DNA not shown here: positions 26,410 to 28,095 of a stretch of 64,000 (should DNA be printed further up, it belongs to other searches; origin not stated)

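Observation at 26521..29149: KamA-family radical SAM aminomutase with leaderless promoter, convergently overlapping a DUF2914-like membrane protein; no canonical partner gene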

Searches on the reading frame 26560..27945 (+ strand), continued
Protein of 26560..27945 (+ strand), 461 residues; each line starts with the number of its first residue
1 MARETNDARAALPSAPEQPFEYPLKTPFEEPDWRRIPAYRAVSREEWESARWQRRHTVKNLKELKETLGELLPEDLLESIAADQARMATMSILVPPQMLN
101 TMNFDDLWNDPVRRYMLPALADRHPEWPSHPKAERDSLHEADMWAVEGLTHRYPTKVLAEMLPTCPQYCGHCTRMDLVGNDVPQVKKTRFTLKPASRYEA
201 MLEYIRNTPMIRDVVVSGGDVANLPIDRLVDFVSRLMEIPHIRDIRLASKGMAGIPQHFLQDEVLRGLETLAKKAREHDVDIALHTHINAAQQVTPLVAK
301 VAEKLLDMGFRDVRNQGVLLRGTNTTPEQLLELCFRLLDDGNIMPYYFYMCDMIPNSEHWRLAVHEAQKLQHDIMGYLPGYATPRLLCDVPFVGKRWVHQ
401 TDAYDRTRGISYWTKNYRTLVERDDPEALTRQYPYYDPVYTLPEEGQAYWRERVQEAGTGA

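Call 27: find_encoding_contigs(protein=P0005, flank=8000, max_places=3)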
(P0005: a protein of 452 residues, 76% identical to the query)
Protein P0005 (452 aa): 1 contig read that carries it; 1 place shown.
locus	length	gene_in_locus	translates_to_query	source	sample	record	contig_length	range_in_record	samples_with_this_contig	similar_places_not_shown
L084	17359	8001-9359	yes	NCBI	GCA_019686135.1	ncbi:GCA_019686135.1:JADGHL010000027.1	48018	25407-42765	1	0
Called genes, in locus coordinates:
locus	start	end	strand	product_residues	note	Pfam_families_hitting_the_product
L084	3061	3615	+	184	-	-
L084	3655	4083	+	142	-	-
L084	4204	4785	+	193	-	-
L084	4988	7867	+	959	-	PF00069:Pkinase, PF07714:PK_Tyr_Ser-Thr, PF08308:PEGA (faint), PF13620:CarboxypepD_reg (faint)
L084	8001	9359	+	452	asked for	-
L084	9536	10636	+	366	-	PF04055:Radical_SAM, PF12544:LAM_C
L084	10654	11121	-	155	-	-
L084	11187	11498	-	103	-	-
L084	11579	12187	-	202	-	PF08281:Sigma70_r4_2 (weak)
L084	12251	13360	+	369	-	PF08486:SpoIID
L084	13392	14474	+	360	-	PF02547:Queuosine_synth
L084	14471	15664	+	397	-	PF01702:TGT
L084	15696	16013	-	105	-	-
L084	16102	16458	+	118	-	PF02699:YajC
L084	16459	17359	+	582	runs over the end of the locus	PF07549:Sec_GG (weak), PF21760:SecD_1st, PF22599:SecDF_P1_head, PF02355:SecD_SecF_C, PF03176:MMPL (weak)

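Call 32: search_protein_families(library=pfam, proteins=[L016:7052-7384:+, L016:7530-7793:+, L016:9406-12306:+, L022:7401-7958:+, L022:9247-9888:+, L062:6492-7505:+, L062:9671-10528:+, L036:7508-7786:+, L018:10329-12485:+, L018:7396-7839:-], max_evalue=0.001)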
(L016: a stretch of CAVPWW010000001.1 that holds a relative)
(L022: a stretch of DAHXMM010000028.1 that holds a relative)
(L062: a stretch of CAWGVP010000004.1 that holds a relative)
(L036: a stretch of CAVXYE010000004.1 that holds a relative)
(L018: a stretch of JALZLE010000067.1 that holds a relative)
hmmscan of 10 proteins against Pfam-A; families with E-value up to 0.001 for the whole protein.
L016:7052-7384:+ (110 aa): 1 family
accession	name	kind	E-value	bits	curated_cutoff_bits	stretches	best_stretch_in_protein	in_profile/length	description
PF07238.19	PilZ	-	1.4e-07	32.3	22.5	1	8-105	1-90/102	PilZ domain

L016:7530-7793:+ (87 aa): 0 families

L016:9406-12306:+ (966 aa): 5 families
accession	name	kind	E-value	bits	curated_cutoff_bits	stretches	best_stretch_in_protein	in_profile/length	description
PF02518.31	HATPase_c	-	1.8e-12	48.1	26.4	1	871-956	6-109/111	Histidine kinase-, DNA gyrase B-, and HSP90-like ATPase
PF08447.18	PAS_3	-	5.5e-10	39.8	25.6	1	644-734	2-89/89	PAS fold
PF07730.19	HisKA_3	-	2.3e-09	38.1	24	1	761-826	1-66/68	Histidine kinase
PF13581.12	HATPase_c_2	-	8.4e-05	23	27.4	1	862-917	27-83/127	Histidine kinase-like ATPase domain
PF04392.18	ABC_sub_bind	-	0.00017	21.4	25.9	0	150-375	48-268/293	ABC transporter substrate binding protein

L022:7401-7958:+ (185 aa): 0 families

L022:9247-9888:+ (213 aa): 1 family
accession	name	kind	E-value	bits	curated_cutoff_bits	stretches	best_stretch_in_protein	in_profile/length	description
PF00908.23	dTDP_sugar_isom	-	8.3e-67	224.5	27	1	37-203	3-167/168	dTDP-4-dehydrorhamnose 3,5-epimerase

L062:6492-7505:+ (337 aa): 3 families
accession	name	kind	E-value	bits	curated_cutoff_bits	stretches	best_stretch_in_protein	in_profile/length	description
PF07478.18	Dala_Dala_lig_C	-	1.6e-25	90.2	24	1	131-314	32-203/204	D-ala D-ala ligase C-terminus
PF02655.19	ATP-grasp_3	-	1.5e-06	28.9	23.2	0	242-285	113-155/160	ATP-grasp domain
PF13535.11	ATP-grasp_4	-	0.00027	21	27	0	135-286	2-151/160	ATP-grasp domain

L062:9671-10528:+ (285 aa): 0 families

L036:7508-7786:+ (92 aa): 0 families

L018:10329-12485:+ (718 aa): 1 family
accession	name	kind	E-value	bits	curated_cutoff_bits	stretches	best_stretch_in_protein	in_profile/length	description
PF00171.27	Aldedh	-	6.1e-144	480.4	23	1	249-710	8-458/461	Aldehyde dehydrogenase family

L018:7396-7839:- (147 aa): 5 families
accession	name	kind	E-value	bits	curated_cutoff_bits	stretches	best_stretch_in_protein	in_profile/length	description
PF13404.12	HTH_AsnC-type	-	1.8e-15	56.9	27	1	1-42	1-42/42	AsnC-type helix-turn-helix domain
PF13412.12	HTH_24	-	4.7e-15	55.3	21.9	1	1-48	1-48/48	Winged helix-turn-helix DNA-binding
PF01037.27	AsnC_trans_reg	-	1.8e-11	44.2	25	1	78-135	13-72/73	Lrp/AsnC ligand binding domain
PF22451.2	NirdL-like_HTH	-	0.00052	20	27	0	20-48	19-47/47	Siroheme decarboxylase NirDL-like HTH domain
PF12840.13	HTH_20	-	0.00067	20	27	0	6-48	7-49/51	Helix-turn-helix domain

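Call 37: search_protein_representatives(protein=window:26560-27945:+)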
Query: 461 residues. Proteins with E-value up to 0.001 (for the whole library): 3488; up to 1e-10: 1781; up to 1e-30: 261. The best 150 are listed.
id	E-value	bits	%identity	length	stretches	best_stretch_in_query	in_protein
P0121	2.3e-210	715.9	67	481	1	13-456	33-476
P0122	5.2e-166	569.6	56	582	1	17-459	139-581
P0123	3.7e-158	543.7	73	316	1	143-458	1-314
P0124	8.2e-153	526.1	69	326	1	25-349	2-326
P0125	9.7e-153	525.8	64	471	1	116-453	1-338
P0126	5.1e-152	523.5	53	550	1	13-455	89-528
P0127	2.7e-151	521.1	69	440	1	13-340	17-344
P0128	1.1e-117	410.3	58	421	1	116-456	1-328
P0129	3.8e-117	408.5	62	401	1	68-365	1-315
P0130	4.5e-117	408.2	61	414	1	116-408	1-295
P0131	3.3e-110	385.6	74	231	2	118-251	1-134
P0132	2.1e-101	356.6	67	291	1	28-257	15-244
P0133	3.4e-101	355.9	68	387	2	107-234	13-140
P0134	2.0e-97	343.5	52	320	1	162-456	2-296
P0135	2.4e-97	343.2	71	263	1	134-341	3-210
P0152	2.0e-73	264.4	37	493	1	29-454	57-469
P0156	6.4e-71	256.1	38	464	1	32-452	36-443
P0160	9.2e-70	252.3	37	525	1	6-458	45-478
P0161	7.7e-69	249.2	35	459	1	31-452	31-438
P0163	4.5e-68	246.7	35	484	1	32-453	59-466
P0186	1.3e-57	212.1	37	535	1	32-446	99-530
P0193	4.3e-56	207.2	37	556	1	29-450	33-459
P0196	8.7e-56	206.2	39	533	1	22-457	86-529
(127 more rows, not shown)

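Call 38: list_cluster_members(proteins=[P0152, P0156, P0160, P0161, P0163, P0186, P0193, P0196, P0122, P0126])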
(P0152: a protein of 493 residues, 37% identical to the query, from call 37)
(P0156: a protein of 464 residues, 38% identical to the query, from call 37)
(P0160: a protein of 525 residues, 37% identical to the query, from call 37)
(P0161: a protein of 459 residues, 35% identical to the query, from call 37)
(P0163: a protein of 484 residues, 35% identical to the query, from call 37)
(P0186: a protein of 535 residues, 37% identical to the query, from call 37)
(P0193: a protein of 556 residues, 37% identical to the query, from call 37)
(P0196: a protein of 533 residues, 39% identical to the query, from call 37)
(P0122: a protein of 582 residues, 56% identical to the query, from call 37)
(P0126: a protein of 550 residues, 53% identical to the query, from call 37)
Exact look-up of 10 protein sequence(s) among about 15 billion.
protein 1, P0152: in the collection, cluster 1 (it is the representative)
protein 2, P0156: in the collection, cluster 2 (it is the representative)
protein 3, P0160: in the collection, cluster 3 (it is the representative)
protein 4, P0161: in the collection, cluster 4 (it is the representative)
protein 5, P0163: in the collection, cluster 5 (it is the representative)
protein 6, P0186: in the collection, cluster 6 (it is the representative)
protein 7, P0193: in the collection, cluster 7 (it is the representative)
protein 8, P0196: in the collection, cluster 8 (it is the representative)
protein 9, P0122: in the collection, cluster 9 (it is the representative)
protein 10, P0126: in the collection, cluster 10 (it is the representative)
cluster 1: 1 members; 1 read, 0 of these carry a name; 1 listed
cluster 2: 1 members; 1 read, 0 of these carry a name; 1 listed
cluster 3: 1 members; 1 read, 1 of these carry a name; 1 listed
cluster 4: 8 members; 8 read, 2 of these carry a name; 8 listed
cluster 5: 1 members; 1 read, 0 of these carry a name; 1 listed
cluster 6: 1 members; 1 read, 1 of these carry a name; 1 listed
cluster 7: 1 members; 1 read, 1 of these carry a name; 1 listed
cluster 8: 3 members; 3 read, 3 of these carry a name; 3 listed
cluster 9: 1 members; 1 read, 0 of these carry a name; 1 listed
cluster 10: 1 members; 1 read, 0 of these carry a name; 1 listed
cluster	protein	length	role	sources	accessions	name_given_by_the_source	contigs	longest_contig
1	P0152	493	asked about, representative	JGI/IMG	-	-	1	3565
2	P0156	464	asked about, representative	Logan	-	-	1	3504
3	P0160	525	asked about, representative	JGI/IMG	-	lysine 2,3-aminomutase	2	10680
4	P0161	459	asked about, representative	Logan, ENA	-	-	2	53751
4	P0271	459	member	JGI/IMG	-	lysine 2,3-aminomutase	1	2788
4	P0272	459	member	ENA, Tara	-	strand:+ start:37 stop:1416 length:1380 start_codon:yes stop_codon:yes gene_type:complete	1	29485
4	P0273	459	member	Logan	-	-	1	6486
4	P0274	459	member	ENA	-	-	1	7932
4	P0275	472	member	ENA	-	-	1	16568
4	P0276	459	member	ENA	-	-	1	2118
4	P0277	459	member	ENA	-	-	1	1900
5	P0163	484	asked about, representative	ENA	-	-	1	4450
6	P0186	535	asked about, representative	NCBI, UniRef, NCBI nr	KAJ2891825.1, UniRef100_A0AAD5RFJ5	L-lysine 2,3-aminomutase [Zalerion maritima] | L-lysine 2,3-aminomutase n=1 Tax=Zalerion maritima TaxID=339359 RepID=A0AAD5RFJ5_9PEZI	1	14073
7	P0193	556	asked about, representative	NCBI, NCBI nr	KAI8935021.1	hypothetical protein NX059_008686 [Plenodomus lindquistii]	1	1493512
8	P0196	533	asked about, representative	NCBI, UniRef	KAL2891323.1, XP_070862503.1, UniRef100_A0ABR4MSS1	L-lysine 2 3-aminomutase [Ceratocystis lukuohia] | L-lysine 2 3-aminomutase n=1 Tax=Ceratocystis lukuohia TaxID=2019550 ...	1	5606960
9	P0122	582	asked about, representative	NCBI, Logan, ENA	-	-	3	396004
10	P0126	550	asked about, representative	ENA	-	-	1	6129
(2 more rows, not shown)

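Call 40: search_protein_families(library=ncbifam, proteins=[L078:9451-10458:+, L078:10455-11984:+, L078:11981-13576:+, L078:13573-14298:+, L046:9370-10401:+, L017:2787-3788:+, L018:12492-13892:+, L018:13889-14842:+, L072:5257-6780:+, L072:6738-8366:+], max_evalue=0.00001)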
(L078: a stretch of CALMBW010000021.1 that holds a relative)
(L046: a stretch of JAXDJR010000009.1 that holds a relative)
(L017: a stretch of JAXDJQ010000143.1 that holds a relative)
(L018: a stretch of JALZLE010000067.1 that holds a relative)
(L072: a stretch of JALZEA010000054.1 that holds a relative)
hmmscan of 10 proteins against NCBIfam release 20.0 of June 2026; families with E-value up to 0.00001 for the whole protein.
L078:9451-10458:+ (335 aa): 1 family
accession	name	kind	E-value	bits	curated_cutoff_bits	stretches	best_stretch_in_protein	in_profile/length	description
NF052381.1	Lys_ferment_KDD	equivalog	2.3e-69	232.9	200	1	6-178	1-178/178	L-erythro-3,5-diaminohexanoate dehydrogenase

L078:10455-11984:+ (509 aa): 6 families
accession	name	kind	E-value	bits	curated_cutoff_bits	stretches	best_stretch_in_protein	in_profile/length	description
NF051886.1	XaaProDiPepCaul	equivalog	2.6e-11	43.2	500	0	18-66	18-69/398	Xaa-Pro dipeptidase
NF006056.0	PRK08204.1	subfamily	2.4e-07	29.9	391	0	22-87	28-93/449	hypothetical protein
NF006679.0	PRK09228.1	subfamily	9.5e-07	27.9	351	0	412-477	326-389/433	guanine deaminase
TIGR01224.1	hutI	equivalog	1.4e-06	27.4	298.15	0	398-474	277-352/377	imidazolonepropionase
NF058538.1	ergo_util_ErtD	equivalog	3.5e-06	26.1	600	0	17-60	17-60/446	hydantoin-5-propionate amidohydrolase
NF006055.0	PRK08203.1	equivalog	5.9e-06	25.1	532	0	391-481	310-398/455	8-oxoguanine deaminase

L078:11981-13576:+ (531 aa): 2 families
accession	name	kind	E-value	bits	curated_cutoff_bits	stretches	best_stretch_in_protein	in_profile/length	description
NF052384.1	Lys_5_6_mutase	equivalog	9.2e-230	763.5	600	1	14-522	2-509/511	lysine 5,6-aminomutase subunit alpha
NF040743.1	ornith_mutase_E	equivalog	5.7e-42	143.6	800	1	167-521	76-441/730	D-ornithine 4,5-aminomutase subunit OraE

L078:13573-14298:+ (241 aa): 8 families
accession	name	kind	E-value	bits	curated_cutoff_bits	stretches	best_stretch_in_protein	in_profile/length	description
NF052385.1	Lys_5_6_beta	equivalog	2.3e-97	325.4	280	1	1-232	3-234/241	lysine 5,6-aminomutase subunit beta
NF040743.1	ornith_mutase_E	equivalog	6e-38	130.3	800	1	2-232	502-723/730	D-ornithine 4,5-aminomutase subunit OraE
NF002612.0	PRK02261.1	equivalog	8.7e-12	44.8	110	1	100-233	5-132/148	methylaspartate mutase subunit S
TIGR01501.1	MthylAspMutase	equivalog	3.5e-11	43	135.8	1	101-230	4-127/134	methylaspartate mutase subunit S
TIGR02370.1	pyl_corrinoid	subfamily_domain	5.3e-07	29.2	215.3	1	97-215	83-188/197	methyltransferase cognate corrinoid protein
NF047996.1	corrin_MtgC_2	exception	7.7e-07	28.8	370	1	88-215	79-193/212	glycine betaine-specific corrinoid protein MtgC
TIGR00640.1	acid_CoA_mut_C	subfamily_domain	8.5e-06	25.8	57.45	0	142-232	36-124/132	methylmalonyl-CoA mutase C-terminal domain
NF041607.1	dimeth_corrin_MtbC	equivalog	9.9e-06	25.2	350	0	96-215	79-186/203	dimethylamine corrinoid protein MtbC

L046:9370-10401:+ (343 aa): 1 family
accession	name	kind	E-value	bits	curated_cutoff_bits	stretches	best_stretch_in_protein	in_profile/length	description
NF052381.1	Lys_ferment_KDD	equivalog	3.8e-62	209.4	200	1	14-185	1-177/178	L-erythro-3,5-diaminohexanoate dehydrogenase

L017:2787-3788:+ (333 aa): 1 family
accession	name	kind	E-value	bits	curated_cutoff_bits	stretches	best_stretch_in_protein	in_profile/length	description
NF052381.1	Lys_ferment_KDD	equivalog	3.9e-68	228.9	200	1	5-175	1-176/178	L-erythro-3,5-diaminohexanoate dehydrogenase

L018:12492-13892:+ (466 aa): 69 families (the best 25 are shown)
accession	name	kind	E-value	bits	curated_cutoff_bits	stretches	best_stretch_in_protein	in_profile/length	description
NF004426.0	PRK05769.1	equivalog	1.7e-166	554.4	552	1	16-447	4-437/441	acetyl ornithine aminotransferase family protein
NF005993.0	PRK08117.1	subfamily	1.1e-127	426.2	574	1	35-448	11-428/433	aspartate aminotransferase family protein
TIGR00707.1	argD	subfamily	7.1e-107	357.5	410.05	2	234-447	167-380/381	acetylornithine/succinylornithine family transaminase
TIGR00700.1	GABAtrnsam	equivalog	5.3e-103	344.8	506.65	1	48-447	15-418/420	4-aminobutyrate--2-oxoglutarate transaminase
NF002874.0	PRK03244.1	equivalog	7.2e-102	341.1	457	2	230-446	181-391/399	acetylornithine transaminase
NF004714.0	PRK06058.1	subfamily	7.9e-102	341.2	639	1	18-448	12-445/447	4-aminobutyrate--2-oxoglutarate transaminase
NF006368.0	PRK08593.1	equivalog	7.1e-97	324.8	570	1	46-449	24-431/448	aspartate aminotransferase family protein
NF004171.0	PRK05639.1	equivalog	3.4e-96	322.8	639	1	18-453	4-447/457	alanine/serine racemase family protein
NF006228.0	PRK08360.1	equivalog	2.9e-95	319.5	608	1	31-449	5-426/443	aspartate aminotransferase family protein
NF002797.0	PRK02936.1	equivalog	2.9e-95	319.2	496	2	228-447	159-377/385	acetylornithine transaminase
NF005376.0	PRK06918.1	equivalog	1.2e-92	310.7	676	1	49-448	37-442/451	4-aminobutyrate--2-oxoglutarate transaminase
NF002325.0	PRK01278.1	subfamily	3.5e-91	305.8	372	2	235-449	173-388/395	acetylornithine transaminase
NF005692.0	PRK07495.1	equivalog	5.8e-89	298.7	724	1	53-448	27-420/425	4-aminobutyrate--2-oxoglutarate transaminase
NF049976.1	AmadipTransam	equivalog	1.3e-86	291.2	650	1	43-448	9-413/416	2-aminoadipate transaminase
NF003468.0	PRK05093.1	subfamily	1.2e-83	281.1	522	2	235-451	183-403/405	acetylornithine/succinyldiaminopimelate transaminase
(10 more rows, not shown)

L018:13889-14842:+ (317 aa): 0 families

L072:5257-6780:+ (507 aa): 5 families
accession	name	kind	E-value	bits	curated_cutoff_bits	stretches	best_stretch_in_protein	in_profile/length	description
NF051886.1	XaaProDiPepCaul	equivalog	2.8e-08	33.2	500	0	21-95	20-97/398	Xaa-Pro dipeptidase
NF006681.0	PRK09229.1-2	equivalog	6.5e-07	28.4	362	0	398-482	308-394/451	formimidoylglutamate deiminase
NF058538.1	ergo_util_ErtD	equivalog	6.6e-07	28.5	600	0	16-61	15-60/446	hydantoin-5-propionate amidohydrolase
TIGR03178.1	allantoinase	equivalog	1.1e-06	27.7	357.85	1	9-65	7-63/441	allantoinase AllB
TIGR02033.1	D-hydantoinase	equivalog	1.6e-06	27.3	393.25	0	22-74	19-73/454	dihydropyrimidinase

L072:6738-8366:+ (542 aa): 2 families
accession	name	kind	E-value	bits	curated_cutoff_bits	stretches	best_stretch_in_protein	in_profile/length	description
NF052384.1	Lys_5_6_mutase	equivalog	4.6e-222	738.1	600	1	22-534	1-510/511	lysine 5,6-aminomutase subunit alpha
NF040743.1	ornith_mutase_E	equivalog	8.8e-38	129.8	800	1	178-525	76-421/730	D-ornithine 4,5-aminomutase subunit OraE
